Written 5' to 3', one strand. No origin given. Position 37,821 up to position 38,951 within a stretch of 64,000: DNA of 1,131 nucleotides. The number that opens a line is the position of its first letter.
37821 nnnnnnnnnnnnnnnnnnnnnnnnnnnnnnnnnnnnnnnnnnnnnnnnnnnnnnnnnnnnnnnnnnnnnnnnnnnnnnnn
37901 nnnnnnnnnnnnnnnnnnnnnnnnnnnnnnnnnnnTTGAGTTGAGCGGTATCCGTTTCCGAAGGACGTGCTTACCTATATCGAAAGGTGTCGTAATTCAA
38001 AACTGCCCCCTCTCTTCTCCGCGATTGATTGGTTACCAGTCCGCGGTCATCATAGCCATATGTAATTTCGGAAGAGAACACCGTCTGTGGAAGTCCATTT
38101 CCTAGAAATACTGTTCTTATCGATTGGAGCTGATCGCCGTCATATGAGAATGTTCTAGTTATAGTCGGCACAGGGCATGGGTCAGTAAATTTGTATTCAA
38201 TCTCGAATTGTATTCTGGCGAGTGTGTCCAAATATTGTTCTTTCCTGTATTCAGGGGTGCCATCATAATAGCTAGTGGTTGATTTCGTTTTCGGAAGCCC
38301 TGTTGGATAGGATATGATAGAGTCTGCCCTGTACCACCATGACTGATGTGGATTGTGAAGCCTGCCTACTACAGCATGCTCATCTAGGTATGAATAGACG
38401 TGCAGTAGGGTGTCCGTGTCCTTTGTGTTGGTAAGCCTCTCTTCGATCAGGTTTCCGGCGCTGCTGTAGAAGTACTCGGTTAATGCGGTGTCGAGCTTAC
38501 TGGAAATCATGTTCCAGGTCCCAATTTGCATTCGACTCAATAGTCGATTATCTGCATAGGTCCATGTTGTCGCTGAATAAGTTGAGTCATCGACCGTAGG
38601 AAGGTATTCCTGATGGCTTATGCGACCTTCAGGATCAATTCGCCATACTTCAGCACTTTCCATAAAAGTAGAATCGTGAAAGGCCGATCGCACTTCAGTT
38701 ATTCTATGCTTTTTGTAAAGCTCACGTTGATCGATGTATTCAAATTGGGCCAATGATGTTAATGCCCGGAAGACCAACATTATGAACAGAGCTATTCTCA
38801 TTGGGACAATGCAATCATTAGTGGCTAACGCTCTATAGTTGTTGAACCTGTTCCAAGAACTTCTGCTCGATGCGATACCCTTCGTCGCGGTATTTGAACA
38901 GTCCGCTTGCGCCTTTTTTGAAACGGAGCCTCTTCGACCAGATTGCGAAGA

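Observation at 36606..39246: Lower-GC islet of small secreted proteins between mfd and a BNR T9SS gene, including a YD-repeat-like protein and a gene translationally coupled to mfd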

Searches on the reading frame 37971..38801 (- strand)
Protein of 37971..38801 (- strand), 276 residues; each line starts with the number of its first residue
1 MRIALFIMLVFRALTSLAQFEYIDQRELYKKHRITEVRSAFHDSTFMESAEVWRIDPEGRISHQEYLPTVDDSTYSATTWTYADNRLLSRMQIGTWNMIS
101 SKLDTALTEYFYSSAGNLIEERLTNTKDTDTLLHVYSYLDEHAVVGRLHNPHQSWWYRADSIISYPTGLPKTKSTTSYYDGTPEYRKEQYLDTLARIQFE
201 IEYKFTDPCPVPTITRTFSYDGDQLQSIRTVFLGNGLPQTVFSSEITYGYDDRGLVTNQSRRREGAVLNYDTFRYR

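Call 3: search_protein_families(library=pfam, proteins=[window:37971-38801:-], max_evalue=1)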
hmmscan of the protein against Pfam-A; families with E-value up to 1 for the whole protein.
window:37971-38801:- (276 aa): 0 families

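Call 4: search_protein_families(library=ncbifam, proteins=[window:37971-38801:-], max_evalue=1)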
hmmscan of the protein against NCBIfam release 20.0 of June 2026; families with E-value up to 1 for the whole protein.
window:37971-38801:- (276 aa): 0 families

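Call 6: find_homologous_proteins(query=window:37971-38801:-, max_evalue=0.01)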
Query window:37971-38801:- (276 aa): 2 proteins with E <= 0.01 among 315 candidates.
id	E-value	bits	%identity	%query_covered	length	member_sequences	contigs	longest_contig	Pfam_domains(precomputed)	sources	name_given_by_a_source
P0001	9.7e-184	627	100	100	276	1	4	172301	-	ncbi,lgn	-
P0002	3.4e-130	451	72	100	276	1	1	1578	-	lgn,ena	-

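Call 13: find_encoding_contigs(protein=P0002, flank=5000)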
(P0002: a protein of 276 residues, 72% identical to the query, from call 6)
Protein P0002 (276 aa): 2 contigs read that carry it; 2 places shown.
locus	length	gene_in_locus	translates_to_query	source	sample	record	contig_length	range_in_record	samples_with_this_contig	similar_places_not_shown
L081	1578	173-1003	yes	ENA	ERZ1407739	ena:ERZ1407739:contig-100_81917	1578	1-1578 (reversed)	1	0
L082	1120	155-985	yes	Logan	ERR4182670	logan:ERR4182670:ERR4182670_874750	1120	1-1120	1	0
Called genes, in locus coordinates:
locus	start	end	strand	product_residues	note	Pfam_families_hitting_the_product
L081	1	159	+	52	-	?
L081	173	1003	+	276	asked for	-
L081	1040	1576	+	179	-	?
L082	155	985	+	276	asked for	-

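Call 15: find_encoding_contigs(protein=P0001, flank=3000)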
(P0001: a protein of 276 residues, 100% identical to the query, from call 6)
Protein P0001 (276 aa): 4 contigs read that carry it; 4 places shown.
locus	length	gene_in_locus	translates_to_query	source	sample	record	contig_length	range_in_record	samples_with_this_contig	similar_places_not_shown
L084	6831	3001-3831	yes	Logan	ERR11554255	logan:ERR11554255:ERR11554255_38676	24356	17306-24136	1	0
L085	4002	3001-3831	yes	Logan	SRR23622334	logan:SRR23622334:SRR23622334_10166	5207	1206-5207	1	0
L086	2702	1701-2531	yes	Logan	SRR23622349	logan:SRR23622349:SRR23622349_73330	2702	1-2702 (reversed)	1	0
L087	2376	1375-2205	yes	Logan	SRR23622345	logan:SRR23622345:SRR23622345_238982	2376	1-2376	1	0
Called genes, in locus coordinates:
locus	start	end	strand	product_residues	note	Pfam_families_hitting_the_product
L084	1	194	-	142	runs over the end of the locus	-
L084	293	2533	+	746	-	PF25852:DUF6242_C (faint), PF02012:BNR (faint), PF15902:Sortilin-Vps10 (faint), PF14870:PSII_BNR (weak), PF18962:Por_Secre_tail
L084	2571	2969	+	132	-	-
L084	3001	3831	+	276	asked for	-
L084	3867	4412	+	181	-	PF08002:DUF1697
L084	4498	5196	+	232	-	-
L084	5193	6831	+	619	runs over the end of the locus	?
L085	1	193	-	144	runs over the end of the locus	-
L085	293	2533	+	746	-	PF25852:DUF6242_C (faint), PF02012:BNR (faint), PF15902:Sortilin-Vps10 (faint), PF14870:PSII_BNR (weak), PF18962:Por_Secre_tail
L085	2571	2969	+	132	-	-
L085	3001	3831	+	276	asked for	-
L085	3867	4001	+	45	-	?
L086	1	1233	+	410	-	?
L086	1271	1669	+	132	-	-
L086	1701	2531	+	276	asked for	-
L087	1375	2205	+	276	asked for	-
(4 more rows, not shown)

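Call 26: search_protein_families(library=pfam, proteins=[window:37971-38801:-, P0002], max_evalue=10)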
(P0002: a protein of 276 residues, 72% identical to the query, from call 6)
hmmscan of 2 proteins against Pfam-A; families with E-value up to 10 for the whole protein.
window:37971-38801:- (276 aa): 0 families

P0002 (276 aa): 0 families
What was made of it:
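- Closest known: RHS/YD-repeat proteins. Different: The window protein itself gets no HMM hit even at E <= 10 (call 26).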

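Call 39: search_protein_representatives(protein=window:37971-38801:-)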
Query: 276 residues. Proteins with E-value up to 0.001 (for the whole library): 19; up to 1e-10: 10; up to 1e-30: 3. The best 19 are listed.
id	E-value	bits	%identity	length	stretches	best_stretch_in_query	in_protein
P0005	3.7e-72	259.2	45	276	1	2-276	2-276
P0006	6.2e-57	209.3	51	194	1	5-191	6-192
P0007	2.4e-37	145.0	34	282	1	1-275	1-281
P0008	2.3e-30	122.2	32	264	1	17-275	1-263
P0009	2.4e-28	115.5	31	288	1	14-276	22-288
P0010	9.3e-24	100.5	31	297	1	1-259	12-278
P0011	2.5e-22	95.8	30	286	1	2-259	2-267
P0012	1.1e-19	87.1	30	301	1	3-266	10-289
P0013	2.1e-16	76.4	29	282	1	4-196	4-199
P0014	7.1e-14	68.1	27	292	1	3-275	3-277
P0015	1.6e-09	53.9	28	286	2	15-168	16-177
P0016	5.5e-08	48.8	32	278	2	29-120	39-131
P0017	1.3e-07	47.6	27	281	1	8-168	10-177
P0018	3.5e-07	46.2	32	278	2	21-124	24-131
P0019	2.1e-06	43.6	27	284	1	5-275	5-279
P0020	1.3e-05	41.0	32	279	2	4-120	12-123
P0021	2.0e-04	37.1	23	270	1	7-275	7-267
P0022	2.4e-04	36.8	24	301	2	5-130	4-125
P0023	5.8e-04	35.6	34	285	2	4-125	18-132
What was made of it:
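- It has 19 relatives among 1.84 billion representative proteins, all 194-301 aa and mostly 264-301 aa (call 39). The 276-aa protein has 19 remote family members of the same size (call 39).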

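Call 42: search_protein_families(library=pfam, alignment_id=A8, max_evalue=1)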
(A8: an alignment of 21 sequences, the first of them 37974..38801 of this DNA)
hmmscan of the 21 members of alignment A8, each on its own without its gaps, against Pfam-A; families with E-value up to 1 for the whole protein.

A. member 1, window:37974-38801:- (276 aa): 0 families

B. families by the number of members that match (of 21 scanned): 14 families
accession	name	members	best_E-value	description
PF05593.20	RHS_repeat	4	3.2e-05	RHS Repeat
PF15008.12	DUF4518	1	0.00062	Domain of unknown function (DUF4518)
PF22145.1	GtfA_EBD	1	0.007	GtfA extended beta-sheet domain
PF16453.11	IQ_SEC7_PH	1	0.009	PH domain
PF07437.17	YfaZ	1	0.01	YfaZ precursor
PF10780.14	MRP_L53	1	0.018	39S ribosomal protein L53/MRP-L53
PF11561.13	Saw1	1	0.02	Single strand annealing-weakened 1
PF18877.6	SSSPR-51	1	0.023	SSSPR-51 domain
PF15283.12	DUF4595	1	0.025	Domain of unknown function (DUF4595) with porin-like fold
PF04999.18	FtsL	1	0.039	Cell division protein FtsL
PF19369.4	DUF5944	1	0.04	Family of unknown function (DUF5944)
PF15704.10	Mt_ATP_synt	1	0.093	Mitochondrial ATP synthase subunit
PF10517.14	DM13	1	0.13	Electron transfer DM13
PF07661.19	MORN_2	1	0.29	MORN repeat variant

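Call 43: search_protein_families(library=ncbifam, alignment_id=A8, max_evalue=1)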
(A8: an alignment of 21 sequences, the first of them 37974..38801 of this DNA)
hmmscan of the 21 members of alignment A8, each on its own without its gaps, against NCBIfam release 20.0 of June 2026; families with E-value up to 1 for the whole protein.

A. member 1, window:37974-38801:- (276 aa): 0 families

B. families by the number of members that match (of 21 scanned): 6 families
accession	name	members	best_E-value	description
TIGR01643.1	YD_repeat_2x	3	0.0088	YD repeat-containing protein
TIGR04308.1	repeat_SSSPR51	1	0.0037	SSSPR51 repeat surface protein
NF047813.1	LIC13410_lipo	1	0.026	LIC13410 family lipoprotein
NF010302.0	PRK13740.1-3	1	0.038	conjugal transfer relaxosome protein TraY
NF040596.1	MXAN_2562_fam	1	0.091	MXAN_2562 family outer membrane beta-barrel protein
NF009072.1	PRK12407.1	1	0.11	flagellar basal body L-ring protein FlgH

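Call 44: search_solved_structures(query=A8, max_evalue=10, show_alignments=2)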
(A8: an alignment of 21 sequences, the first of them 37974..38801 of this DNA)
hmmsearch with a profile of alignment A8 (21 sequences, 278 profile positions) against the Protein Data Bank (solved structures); distinct sequences matched with E-value up to 10: 1.
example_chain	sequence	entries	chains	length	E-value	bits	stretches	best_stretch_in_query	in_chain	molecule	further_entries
8h8a_A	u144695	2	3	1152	0.069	15.9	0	98-149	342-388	Putative Rhs-family protein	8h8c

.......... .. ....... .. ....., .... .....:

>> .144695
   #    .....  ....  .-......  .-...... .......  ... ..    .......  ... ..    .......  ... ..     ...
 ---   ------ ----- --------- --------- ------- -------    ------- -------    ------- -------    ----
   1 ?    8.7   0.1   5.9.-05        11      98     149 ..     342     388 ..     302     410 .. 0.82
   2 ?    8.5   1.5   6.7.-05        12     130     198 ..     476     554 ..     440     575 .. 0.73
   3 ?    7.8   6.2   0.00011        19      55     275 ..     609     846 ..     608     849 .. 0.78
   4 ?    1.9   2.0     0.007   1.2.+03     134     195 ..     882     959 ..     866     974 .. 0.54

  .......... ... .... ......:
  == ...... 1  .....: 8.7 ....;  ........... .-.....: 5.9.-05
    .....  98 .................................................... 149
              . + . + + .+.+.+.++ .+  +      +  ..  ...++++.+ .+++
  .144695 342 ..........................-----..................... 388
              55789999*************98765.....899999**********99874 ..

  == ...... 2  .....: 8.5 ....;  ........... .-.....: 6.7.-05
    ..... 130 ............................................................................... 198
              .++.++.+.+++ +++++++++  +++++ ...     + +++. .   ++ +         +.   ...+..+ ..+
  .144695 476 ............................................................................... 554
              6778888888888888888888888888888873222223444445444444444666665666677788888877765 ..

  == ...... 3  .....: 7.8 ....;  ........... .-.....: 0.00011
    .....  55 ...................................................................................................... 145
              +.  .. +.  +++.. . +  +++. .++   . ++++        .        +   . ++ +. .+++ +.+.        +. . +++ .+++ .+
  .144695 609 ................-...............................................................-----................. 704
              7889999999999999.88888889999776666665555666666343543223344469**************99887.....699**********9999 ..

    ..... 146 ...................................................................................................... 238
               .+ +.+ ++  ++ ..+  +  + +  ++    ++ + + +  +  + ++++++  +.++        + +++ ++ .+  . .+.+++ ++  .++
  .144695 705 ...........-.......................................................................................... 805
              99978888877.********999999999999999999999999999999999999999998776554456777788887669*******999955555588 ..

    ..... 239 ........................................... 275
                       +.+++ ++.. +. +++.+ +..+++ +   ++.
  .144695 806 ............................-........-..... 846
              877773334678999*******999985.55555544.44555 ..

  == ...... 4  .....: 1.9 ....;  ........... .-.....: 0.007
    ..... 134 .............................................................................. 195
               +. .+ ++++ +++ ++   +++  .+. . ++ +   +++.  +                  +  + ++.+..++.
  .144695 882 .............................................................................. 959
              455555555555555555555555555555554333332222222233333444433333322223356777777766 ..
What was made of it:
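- Closest known: RHS/YD-repeat proteins. Same: The only PDB profile hit is an Rhs protein, at E 0.069 (call 44).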

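Call 45: predict_structure(alignment_id=A6)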
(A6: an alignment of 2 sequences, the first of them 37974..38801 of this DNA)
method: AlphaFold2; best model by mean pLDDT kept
length: 276 residues; sequences in the alignment: 2
mean_pLDDT: 32.3   pTM: 0.28
mean pLDDT of the five models: 32.3, 31.9, 31.6, 31.1, 31.1
residues with pLDDT >= 90: 0; 70-90: 0; 50-70: 10; < 50: 266
segments of 3 or more residues with pLDDT < 50: 8-218, 223-251, 253-276
pLDDT, mean of each block of 10 residues (from residue 1): 52 31 30 28 27 35 38 33 28 29 30 29 34 33 33 29 24 23 28 30 26 42 48 36 41 36 26 20
secondary structure, 60 per line:
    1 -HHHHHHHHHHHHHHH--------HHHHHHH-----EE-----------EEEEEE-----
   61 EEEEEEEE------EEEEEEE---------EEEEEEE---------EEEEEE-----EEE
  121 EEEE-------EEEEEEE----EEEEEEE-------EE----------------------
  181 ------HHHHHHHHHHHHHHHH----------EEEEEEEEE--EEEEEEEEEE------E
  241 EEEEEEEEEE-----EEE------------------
elements in order: H2-16 H25-31 E50-55 E61-68 E75-81 E91-97 E107-112 E118-124 E132-138 E143-149 H187-202 E213-221 E224-233 E240-250 E256-258
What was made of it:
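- On RHS/YD-repeat protein (PF05593 / TIGR01643): The model's secondary structure is all-beta hairpins, but at pLDDT 32 (call 45).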

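Call 47: search_protein_families(library=pfam, proteins=[P0014, P0015, P0016, P0017, P0018, P0019, P0020, P0021, P0022, P0023], max_evalue=0.1)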
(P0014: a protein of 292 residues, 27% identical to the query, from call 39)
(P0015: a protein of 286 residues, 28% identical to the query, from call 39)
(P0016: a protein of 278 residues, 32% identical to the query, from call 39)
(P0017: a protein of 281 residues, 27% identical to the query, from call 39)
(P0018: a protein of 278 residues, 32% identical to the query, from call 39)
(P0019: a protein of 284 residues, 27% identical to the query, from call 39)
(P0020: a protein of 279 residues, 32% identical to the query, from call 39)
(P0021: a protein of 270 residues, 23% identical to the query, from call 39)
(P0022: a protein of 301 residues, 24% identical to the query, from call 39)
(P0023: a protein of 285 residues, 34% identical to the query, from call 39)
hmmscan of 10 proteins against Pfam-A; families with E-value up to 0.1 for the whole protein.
P0014 (292 aa): 1 family
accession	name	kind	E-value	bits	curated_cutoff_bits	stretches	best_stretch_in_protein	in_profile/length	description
PF11561.13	Saw1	-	0.02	14.9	20.5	1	85-169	155-238/247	Single strand annealing-weakened 1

P0015 (286 aa): 0 families

P0016 (278 aa): 2 families
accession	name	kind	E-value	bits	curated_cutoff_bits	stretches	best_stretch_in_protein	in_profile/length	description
PF05593.20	RHS_repeat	-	3.2e-05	24.7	22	1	172-202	1-30/38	RHS Repeat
PF18877.6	SSSPR-51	-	0.023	15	27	0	64-82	4-22/48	SSSPR-51 domain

P0017 (281 aa): 0 families

P0018 (278 aa): 1 family
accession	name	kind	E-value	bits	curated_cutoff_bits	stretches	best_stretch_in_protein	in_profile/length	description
PF07437.17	YfaZ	-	0.01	15.9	23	1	111-216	77-177/180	YfaZ precursor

P0019 (284 aa): 0 families

P0020 (279 aa): 0 families

P0021 (270 aa): 1 family
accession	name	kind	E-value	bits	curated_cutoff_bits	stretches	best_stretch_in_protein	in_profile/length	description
PF15704.10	Mt_ATP_synt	-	0.093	13.1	27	0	179-260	24-102/188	Mitochondrial ATP synthase subunit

P0022 (301 aa): 0 families

P0023 (285 aa): 3 families
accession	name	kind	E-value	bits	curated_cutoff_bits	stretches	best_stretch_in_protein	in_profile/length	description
PF05593.20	RHS_repeat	-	0.01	16.7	22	0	195-213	15-33/38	RHS Repeat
PF10780.14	MRP_L53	-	0.018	15.5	25.3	1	201-233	21-53/53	39S ribosomal protein L53/MRP-L53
PF15283.12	DUF4595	-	0.025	15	34.2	1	199-268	78-147/202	Domain of unknown function (DUF4595) with porin-like fold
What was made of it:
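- On RHS/YD-repeat protein (PF05593 / TIGR01643): TIGR01643 hits 3 of 21 members, best E 0.0088 (calls 42, 43, 47).
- On DUF4595 (PF15283): One of 21 family members matches at E 0.025, 15 bits against a cut-off of 34.2 (calls 42, 47).
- Closest known: RHS/YD-repeat proteins. Same: 4 of 21 family members hit PF05593, one of them above the gathering score (calls 42, 47).
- Closest known: DUF4595. Same: One family member matches at E 0.025 (call 47).
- A few family members hit RHS_repeat or YD_repeat_2x models (calls 42, 43, 47). One family member hits DUF4595 at E 0.025 (call 47).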

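Call 71: find_related_loci(query=A12, collection=metagenome_contigs, flank=6000)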
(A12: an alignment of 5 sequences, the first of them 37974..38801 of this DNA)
Query A12 (276 aa) in metagenome_contigs; peptide patterns used: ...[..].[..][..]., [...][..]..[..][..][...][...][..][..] (x = any residue, [..] = any of these).
291 stretches matched a pattern; 1 encode a relative of the query (tblastn E <= 1e-3); 1 distinct loci.
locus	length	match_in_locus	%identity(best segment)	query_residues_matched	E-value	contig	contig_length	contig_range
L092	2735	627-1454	49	1-276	2e-92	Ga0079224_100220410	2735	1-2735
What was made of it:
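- Tried and rejected: With five close sequences it returned a single locus, L092 (call 71).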

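Call 85: search_protein_families(library=padloc, proteins=[window:37971-38801:-], max_evalue=0.1)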
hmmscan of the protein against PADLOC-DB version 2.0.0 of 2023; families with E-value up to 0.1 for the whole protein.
window:37971-38801:- (276 aa): 1 family
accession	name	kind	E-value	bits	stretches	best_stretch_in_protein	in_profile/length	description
PDLC01195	Cas13gr13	-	0.05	9.8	1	19-122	682-780/904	CAS-VI; effector__SPE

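Call 86: search_protein_families(library=phrogs, proteins=[window:37971-38801:-], max_evalue=0.1)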
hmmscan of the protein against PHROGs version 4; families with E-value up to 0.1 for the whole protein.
window:37971-38801:- (276 aa): 0 families

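Call 90: list_cluster_members(proteins=[P0005, P0007, P0008, P0009, P0010, P0012, P0014, P0016, P0018, P0023])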
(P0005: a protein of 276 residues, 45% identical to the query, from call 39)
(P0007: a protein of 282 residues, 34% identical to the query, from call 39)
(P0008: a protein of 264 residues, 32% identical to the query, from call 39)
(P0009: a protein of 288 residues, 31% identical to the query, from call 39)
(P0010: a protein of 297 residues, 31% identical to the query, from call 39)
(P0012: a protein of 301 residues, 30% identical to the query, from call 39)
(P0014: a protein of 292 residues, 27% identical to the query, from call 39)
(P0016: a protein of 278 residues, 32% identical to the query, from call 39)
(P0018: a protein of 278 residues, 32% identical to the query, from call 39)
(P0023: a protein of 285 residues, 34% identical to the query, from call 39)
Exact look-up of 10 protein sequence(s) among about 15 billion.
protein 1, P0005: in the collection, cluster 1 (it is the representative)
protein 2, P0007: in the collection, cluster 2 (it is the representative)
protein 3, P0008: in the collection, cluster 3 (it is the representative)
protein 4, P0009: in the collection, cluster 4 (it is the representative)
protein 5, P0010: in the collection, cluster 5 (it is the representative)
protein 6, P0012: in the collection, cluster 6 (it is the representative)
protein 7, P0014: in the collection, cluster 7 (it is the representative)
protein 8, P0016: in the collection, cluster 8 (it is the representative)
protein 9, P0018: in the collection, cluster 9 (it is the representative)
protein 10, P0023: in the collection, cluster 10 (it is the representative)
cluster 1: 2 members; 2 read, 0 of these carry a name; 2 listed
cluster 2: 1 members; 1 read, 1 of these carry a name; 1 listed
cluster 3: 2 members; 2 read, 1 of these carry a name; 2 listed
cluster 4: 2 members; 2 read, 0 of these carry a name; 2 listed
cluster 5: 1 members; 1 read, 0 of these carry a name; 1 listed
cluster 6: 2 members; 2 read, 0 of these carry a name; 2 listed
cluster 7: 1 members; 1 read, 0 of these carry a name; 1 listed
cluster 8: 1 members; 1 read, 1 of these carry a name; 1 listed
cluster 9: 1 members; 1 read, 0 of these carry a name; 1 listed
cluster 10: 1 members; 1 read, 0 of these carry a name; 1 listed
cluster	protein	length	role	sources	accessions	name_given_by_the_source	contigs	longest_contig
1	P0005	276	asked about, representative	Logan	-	-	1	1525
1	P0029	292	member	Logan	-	-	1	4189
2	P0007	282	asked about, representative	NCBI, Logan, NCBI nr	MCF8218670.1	MAG: hypothetical protein K9J21_06780 [Bacteroidales bacterium] | hypothetical protein [Bacteroidales bacterium]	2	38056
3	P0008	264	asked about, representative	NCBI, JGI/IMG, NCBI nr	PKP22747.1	MAG: hypothetical protein CVU05_02495 [Bacteroidetes bacterium HGW-Bacteroidetes-21] | hypothetical protein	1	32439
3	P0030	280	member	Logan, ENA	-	-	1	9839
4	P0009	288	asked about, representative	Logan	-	-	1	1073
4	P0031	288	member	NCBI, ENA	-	-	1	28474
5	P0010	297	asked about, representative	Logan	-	-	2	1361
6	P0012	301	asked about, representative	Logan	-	-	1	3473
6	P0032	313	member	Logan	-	-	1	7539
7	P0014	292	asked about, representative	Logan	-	-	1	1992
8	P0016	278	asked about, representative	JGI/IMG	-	YD repeat-containing protein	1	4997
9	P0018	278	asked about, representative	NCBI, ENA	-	-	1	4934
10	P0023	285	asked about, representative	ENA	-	-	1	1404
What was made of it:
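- Closest known: RHS/YD-repeat proteins. Same: JGI names one family member 'YD repeat-containing protein' (call 90).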

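Call 91: find_encoding_contigs(protein=P0007, flank=6000, max_places=2)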
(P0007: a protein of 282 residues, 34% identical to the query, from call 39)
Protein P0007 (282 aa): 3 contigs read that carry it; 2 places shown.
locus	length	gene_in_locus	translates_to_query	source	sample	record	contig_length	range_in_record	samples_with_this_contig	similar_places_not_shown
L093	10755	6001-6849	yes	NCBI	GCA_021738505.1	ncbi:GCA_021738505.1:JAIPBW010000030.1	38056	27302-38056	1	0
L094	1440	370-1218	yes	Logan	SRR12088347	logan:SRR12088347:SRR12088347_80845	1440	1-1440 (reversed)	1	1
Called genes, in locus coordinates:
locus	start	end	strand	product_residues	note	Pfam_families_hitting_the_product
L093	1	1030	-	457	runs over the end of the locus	PF00691:OmpA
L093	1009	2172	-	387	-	-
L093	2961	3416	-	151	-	PF03364:Polyketide_cyc (weak)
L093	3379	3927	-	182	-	-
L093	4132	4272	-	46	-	-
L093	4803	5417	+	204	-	-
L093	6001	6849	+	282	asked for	-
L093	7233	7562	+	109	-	PF13310:Virulence_RhuM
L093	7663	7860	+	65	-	PF10543:ORF6N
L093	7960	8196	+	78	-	PF10543:ORF6N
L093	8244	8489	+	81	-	-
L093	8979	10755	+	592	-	PF12564:TypeIII_RM_meth, PF01555:N6_N4_Mtase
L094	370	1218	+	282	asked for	-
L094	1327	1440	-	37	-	?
